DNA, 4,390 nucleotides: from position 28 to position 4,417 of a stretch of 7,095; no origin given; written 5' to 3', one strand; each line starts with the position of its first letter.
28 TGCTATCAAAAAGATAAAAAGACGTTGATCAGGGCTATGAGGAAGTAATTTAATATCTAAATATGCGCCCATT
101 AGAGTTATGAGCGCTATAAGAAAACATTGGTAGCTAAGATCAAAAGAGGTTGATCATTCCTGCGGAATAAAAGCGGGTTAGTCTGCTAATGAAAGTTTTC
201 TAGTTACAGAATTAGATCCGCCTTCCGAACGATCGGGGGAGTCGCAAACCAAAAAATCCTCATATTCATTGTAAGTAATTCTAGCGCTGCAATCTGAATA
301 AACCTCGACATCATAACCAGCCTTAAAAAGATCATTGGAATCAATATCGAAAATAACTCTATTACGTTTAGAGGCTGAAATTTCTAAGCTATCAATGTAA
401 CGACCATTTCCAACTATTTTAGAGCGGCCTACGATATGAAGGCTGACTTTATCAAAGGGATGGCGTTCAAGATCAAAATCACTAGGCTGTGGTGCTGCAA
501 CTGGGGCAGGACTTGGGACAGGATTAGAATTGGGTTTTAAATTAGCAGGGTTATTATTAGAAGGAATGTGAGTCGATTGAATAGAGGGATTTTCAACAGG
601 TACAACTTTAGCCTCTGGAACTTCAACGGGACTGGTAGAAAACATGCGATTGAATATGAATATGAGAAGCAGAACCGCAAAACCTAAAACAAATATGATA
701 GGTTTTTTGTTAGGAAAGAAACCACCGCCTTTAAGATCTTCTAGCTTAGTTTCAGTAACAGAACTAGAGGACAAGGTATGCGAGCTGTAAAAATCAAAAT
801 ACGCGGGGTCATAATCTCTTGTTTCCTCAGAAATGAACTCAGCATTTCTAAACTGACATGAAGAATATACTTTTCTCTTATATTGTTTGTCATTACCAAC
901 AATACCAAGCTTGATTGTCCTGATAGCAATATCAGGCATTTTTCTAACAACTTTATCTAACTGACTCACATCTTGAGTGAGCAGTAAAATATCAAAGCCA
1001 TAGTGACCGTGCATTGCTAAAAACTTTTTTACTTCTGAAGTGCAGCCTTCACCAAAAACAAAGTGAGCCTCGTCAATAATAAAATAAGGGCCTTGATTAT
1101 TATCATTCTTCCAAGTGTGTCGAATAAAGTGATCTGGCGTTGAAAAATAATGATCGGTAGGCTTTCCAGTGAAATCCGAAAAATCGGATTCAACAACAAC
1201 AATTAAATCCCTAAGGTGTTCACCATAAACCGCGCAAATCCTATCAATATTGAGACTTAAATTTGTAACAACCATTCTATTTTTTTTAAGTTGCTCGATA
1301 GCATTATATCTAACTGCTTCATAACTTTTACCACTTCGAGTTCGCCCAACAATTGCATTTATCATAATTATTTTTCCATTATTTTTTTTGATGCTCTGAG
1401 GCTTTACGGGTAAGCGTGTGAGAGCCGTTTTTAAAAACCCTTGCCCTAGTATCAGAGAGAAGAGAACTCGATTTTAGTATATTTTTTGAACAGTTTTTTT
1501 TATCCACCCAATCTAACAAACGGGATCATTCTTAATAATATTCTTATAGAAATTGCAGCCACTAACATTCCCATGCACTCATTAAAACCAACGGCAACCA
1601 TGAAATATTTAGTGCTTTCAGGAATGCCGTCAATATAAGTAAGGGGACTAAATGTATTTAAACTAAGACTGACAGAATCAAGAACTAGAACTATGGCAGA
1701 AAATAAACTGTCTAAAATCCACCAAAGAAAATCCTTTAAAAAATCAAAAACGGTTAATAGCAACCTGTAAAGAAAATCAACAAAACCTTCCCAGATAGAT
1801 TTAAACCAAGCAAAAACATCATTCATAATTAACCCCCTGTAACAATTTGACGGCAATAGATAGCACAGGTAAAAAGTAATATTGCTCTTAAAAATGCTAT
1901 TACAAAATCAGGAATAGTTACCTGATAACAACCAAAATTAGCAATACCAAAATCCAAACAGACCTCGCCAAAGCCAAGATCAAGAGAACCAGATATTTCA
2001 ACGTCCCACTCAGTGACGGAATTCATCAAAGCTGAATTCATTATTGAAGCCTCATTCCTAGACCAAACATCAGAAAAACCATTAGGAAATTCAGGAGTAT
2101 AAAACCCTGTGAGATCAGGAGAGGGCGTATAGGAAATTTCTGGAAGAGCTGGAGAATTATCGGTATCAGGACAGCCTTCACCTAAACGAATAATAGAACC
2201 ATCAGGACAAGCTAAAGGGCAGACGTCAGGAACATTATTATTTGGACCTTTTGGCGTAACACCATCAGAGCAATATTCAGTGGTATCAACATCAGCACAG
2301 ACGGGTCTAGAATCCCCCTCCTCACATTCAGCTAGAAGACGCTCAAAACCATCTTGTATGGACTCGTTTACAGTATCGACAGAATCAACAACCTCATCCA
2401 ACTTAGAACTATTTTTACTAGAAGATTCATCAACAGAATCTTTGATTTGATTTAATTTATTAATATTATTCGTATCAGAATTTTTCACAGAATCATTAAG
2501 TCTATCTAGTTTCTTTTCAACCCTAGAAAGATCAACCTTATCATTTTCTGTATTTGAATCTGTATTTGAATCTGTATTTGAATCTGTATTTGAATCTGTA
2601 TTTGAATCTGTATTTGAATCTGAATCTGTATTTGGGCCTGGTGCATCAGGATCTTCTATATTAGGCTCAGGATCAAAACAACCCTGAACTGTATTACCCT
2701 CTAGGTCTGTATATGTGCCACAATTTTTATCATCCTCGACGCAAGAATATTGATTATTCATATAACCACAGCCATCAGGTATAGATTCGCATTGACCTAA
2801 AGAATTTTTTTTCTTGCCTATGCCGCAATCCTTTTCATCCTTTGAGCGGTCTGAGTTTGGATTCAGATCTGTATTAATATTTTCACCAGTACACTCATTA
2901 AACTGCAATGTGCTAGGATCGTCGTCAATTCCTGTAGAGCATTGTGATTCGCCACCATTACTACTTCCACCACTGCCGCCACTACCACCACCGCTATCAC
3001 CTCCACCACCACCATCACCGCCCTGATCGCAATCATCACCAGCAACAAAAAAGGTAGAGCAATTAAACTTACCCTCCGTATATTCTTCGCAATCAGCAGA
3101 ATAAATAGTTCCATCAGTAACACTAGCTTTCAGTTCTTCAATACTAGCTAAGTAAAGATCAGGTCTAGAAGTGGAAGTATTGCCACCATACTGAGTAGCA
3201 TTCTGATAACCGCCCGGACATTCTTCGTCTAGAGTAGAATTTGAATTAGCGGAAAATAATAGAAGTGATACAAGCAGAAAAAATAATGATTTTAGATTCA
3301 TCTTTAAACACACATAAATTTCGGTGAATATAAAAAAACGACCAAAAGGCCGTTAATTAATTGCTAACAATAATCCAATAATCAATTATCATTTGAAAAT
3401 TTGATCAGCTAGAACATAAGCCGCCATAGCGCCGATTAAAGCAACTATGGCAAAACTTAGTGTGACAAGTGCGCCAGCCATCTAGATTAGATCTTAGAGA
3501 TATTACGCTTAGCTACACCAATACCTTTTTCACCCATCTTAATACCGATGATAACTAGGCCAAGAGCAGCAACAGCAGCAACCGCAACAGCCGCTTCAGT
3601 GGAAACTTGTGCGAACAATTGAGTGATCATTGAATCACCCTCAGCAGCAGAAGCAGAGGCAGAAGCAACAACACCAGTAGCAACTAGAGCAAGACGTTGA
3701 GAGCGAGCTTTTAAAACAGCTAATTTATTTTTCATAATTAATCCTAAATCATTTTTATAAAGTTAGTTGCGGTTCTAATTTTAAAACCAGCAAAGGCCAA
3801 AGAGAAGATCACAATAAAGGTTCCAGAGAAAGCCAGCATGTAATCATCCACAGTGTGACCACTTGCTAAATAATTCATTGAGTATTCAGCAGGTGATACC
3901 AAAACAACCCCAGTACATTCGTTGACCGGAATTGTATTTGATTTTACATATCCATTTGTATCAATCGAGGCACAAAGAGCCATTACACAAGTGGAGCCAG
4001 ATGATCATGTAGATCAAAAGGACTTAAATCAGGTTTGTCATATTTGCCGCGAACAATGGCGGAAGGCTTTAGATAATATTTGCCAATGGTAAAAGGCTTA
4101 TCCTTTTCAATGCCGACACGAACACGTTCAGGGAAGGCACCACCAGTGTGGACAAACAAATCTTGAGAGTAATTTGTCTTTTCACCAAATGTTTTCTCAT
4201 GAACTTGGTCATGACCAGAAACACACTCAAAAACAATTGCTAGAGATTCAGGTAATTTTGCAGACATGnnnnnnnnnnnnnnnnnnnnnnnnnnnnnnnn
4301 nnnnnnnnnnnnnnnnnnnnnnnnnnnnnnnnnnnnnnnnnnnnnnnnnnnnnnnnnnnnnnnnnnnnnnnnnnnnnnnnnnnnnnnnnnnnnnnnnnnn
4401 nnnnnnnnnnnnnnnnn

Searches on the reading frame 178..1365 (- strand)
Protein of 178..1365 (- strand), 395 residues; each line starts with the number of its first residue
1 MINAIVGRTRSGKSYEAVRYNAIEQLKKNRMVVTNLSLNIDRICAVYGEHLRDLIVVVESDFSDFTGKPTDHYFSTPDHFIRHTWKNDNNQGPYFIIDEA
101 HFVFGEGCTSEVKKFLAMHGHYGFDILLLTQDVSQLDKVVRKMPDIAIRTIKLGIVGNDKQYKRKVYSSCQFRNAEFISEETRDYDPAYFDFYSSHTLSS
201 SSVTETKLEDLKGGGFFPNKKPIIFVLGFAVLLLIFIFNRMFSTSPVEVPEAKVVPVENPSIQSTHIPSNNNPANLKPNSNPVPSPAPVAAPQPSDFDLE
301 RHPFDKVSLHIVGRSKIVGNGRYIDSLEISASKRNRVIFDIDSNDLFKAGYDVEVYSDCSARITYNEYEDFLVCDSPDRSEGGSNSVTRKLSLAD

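Call 4: search_protein_families(library=pfam, proteins=[window:178-1365:-], max_evalue=1)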
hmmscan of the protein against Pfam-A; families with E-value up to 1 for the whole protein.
window:178-1365:- (395 aa): 3 families
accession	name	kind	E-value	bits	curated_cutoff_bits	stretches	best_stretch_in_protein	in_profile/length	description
PF05707.18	Zot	-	3.2e-23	82.7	20.3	1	2-197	2-194/197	Zonular occludens toxin (Zot)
PF00270.35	DEAD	-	0.015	15.5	26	1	61-118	88-144/167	DEAD/DEAH box helicase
PF12696.13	TraG-D_C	-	0.2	12.1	22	1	94-139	3-45/126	TraM recognition site of TraD and TraG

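Call 5: search_protein_families(library=phrogs, proteins=[window:178-1365:-], max_evalue=1)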
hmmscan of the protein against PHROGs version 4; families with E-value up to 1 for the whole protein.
window:178-1365:- (395 aa): 7 families
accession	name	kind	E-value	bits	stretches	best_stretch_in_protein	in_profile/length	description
phrog_197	-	moron, auxiliary metabolic gene and host takeover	1.3e-64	220.5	1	1-385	27-390/486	Zot-like toxin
phrog_1041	-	moron, auxiliary metabolic gene and host takeover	4.6e-22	80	1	1-383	1-385/420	CTXphi Zot-like toxin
phrog_11271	-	head and packaging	1.6e-17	64.8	1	4-141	2-140/145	head morphogenesis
phrog_1675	-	head and packaging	1.9e-06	28.6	2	4-48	5-48/353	morphogenesis (protein I of M13)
phrog_2666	-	head and packaging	0.0095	15.6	1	4-143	325-475/555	terminase large subunit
phrog_20922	-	head and packaging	0.014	15.4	1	1-143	1-133/318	head morphogenesis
phrog_34543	-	head and packaging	0.49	11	1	236-294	20-75/227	virion structural protein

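Call 35: find_related_loci(query=window:178-1365:-, collection=viral_contigs, flank=4000)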
Query window:178-1365:- (395 aa) in viral_contigs; peptide patterns used: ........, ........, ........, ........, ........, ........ (x = any residue, [..] = any of these).
35 stretches matched a pattern; 1 encode a relative of the query (tblastn E <= 1e-3); 1 distinct loci.
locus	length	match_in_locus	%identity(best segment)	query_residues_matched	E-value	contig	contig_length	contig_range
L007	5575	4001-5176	69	1-392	0e+0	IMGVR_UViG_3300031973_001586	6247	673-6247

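Call 36: find_related_loci(query=window:178-1365:-, collection=genome_contigs, flank=6000)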
Query window:178-1365:- (395 aa) in genome_contigs; peptide patterns used: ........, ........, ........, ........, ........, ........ (x = any residue, [..] = any of these).
88 stretches matched a pattern, but none encodes a relative of the query by tblastn (E <= 1e-3).

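Call 52: find_related_loci(query=A2, collection=metagenome_contigs, flank=5000)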
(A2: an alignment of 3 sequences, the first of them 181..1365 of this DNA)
Query A2 (395 aa) in metagenome_contigs; peptide patterns used: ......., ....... (x = any residue, [..] = any of these).
303 stretches matched a pattern; 1 encode a relative of the query (tblastn E <= 1e-3); 1 distinct loci.
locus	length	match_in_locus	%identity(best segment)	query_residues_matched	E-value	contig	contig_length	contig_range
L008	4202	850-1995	33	2-377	8e-68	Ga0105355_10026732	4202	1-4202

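Call 53: find_related_loci(query=A2, collection=genome_contigs, flank=8000)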
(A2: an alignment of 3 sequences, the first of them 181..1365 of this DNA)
Query A2 (395 aa) in genome_contigs; peptide patterns used: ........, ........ (x = any residue, [..] = any of these).
30 stretches matched a pattern; 2 encode a relative of the query (tblastn E <= 1e-3); 2 distinct loci.
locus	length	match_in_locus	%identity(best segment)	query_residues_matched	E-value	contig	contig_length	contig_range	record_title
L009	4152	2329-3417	39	1-377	1e-81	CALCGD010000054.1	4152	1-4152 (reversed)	MAG TPA_asm: uncultured Flavobacteriales bacterium isolate ERR2206780_bin.102_CONCOCT_v1.1_MAG genome assembly, contig:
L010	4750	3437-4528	38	1-377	2e-78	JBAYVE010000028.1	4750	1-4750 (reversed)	MAG: Patescibacteria group bacterium isolate SO_2016_LW3_52 scaffold31174_LW162_2016, whole genome shotgun sequence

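Call 72: search_dna_similar(query=window:181-1365:-, collection=phages, mode=protein, max_rows=15)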
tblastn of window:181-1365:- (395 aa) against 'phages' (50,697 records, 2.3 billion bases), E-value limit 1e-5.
Records with a match: 62; places in all: 65; records where one place covers at least 80% of the query: 20.
Best place of each record, by identity: <60% 62.
By first word of the organism name: Vibrio 30; Xanthomonas 11; Pseudomonas 4; Stenotrophomonas 4; Phage 3; Fibrovirus 2; Villovirus 2; Alteromonas 2; Inovirus 1; Dulem 1; and 2 more.
By host as written in the record: - 7; Vibrio parahaemolyticus 6; Vibrio cholerae 5; Vibrio cyclitrophicus 10N.286.52.F6 4; Xanthomonas campestris pv. campestris 4; Vibrio cholerae O139 3; Pseudomonas aeruginosa 3; Vibrio cholerae O139 strain ND1 2; and 19 more.
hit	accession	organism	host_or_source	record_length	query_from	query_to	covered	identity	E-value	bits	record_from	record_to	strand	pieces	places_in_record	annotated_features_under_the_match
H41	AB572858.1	Vibrio phage ND1-fs1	Vibrio cholerae O139 strain ND1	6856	1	374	95%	30.3%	1e-31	132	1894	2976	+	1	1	putative assembly protein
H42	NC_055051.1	Vibrio phage ND1-fs1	Vibrio cholerae O139 strain ND1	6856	1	374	95%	30.3%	1e-31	132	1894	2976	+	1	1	putative assembly protein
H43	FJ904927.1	Vibrio phage VEJ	Vibrio cholerae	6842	1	374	95%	30.0%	4e-31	131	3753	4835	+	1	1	putative assembly protein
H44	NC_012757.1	Vibrio phage VEJ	Vibrio cholerae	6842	1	374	95%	30.0%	4e-31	131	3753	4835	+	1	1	putative assembly protein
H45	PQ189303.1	Vibrio phage 10N.239.311.C11_PE002B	Vibrio cyclitrophicus 10N.239.311.C11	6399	2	379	96%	29.5%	3e-26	144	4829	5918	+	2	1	hypothetical protein (x2)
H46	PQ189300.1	Vibrio phage 10N.239.311.B03_PE002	Vibrio cyclitrophicus 10N.239.311.B03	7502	2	379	96%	29.4%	8e-33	136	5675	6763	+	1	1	hypothetical protein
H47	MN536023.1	Vibrio phage VP24-2_Ke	Vibrio cholerae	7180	1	374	95%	29.5%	5e-31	130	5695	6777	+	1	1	putative assembly protein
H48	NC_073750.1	Vibrio phage VP24-2_Ke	Vibrio cholerae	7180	1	374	95%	29.5%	5e-31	130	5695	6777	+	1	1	putative assembly protein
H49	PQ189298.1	Vibrio phage 10N.239.311.A09_PE002B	Vibrio cyclitrophicus 10N.239.311.A09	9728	2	379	96%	29.2%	8e-26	142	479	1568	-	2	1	hypothetical protein (x2)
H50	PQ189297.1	Vibrio phage 10N.239.311.A09_PE002A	Vibrio cyclitrophicus 10N.239.311.A09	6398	2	379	96%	29.2%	8e-26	142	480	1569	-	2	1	hypothetical protein (x2)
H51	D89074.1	Fibrovirus fs1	-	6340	1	374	95%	29.5%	5e-31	130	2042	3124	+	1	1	hypothetical protein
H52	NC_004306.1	Fibrovirus fs1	Vibrio cholerae O139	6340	1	374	95%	29.5%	5e-31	130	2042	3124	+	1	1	putative assembly protein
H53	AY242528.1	Vibrio phage VGJ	-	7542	1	374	95%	29.1%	2e-24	111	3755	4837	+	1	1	orf384: putative assembly protein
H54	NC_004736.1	Vibrio phage VGJ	Vibrio cholerae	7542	1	374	95%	29.1%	2e-24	111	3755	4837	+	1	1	putative assembly protein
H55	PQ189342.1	Vibrio phage 10N.286.52.F6_PE002B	Vibrio cyclitrophicus 10N.286.52.F6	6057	1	374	95%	29.0%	2e-37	149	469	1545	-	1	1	hypothetical protein (x2)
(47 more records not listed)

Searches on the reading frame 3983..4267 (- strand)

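Call 4: search_protein_families(library=pfam, proteins=[window:3983-4267:-], max_evalue=1)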
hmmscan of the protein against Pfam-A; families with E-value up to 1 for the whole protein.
window:3983-4267:- (94 aa): 1 family
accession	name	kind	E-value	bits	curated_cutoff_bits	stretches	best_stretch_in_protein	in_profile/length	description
PF02303.23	Phage_DNA_bind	-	7.4e-05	23.4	25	1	34-77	29-73/82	Helix-destabilising protein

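Call 5: search_protein_families(library=phrogs, proteins=[window:3983-4267:-], max_evalue=1)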
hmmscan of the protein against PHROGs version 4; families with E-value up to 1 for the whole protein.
window:3983-4267:- (94 aa): 3 families
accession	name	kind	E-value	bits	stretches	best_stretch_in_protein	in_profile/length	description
phrog_1199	-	DNA, RNA and nucleotide metabolism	8.4e-09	36.4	1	21-85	12-83/98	single strand DNA binding protein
phrog_23883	-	unknown function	0.1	13.2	1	11-44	223-256/274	-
phrog_34135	-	unknown function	0.4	11.8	1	53-70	30-47/62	-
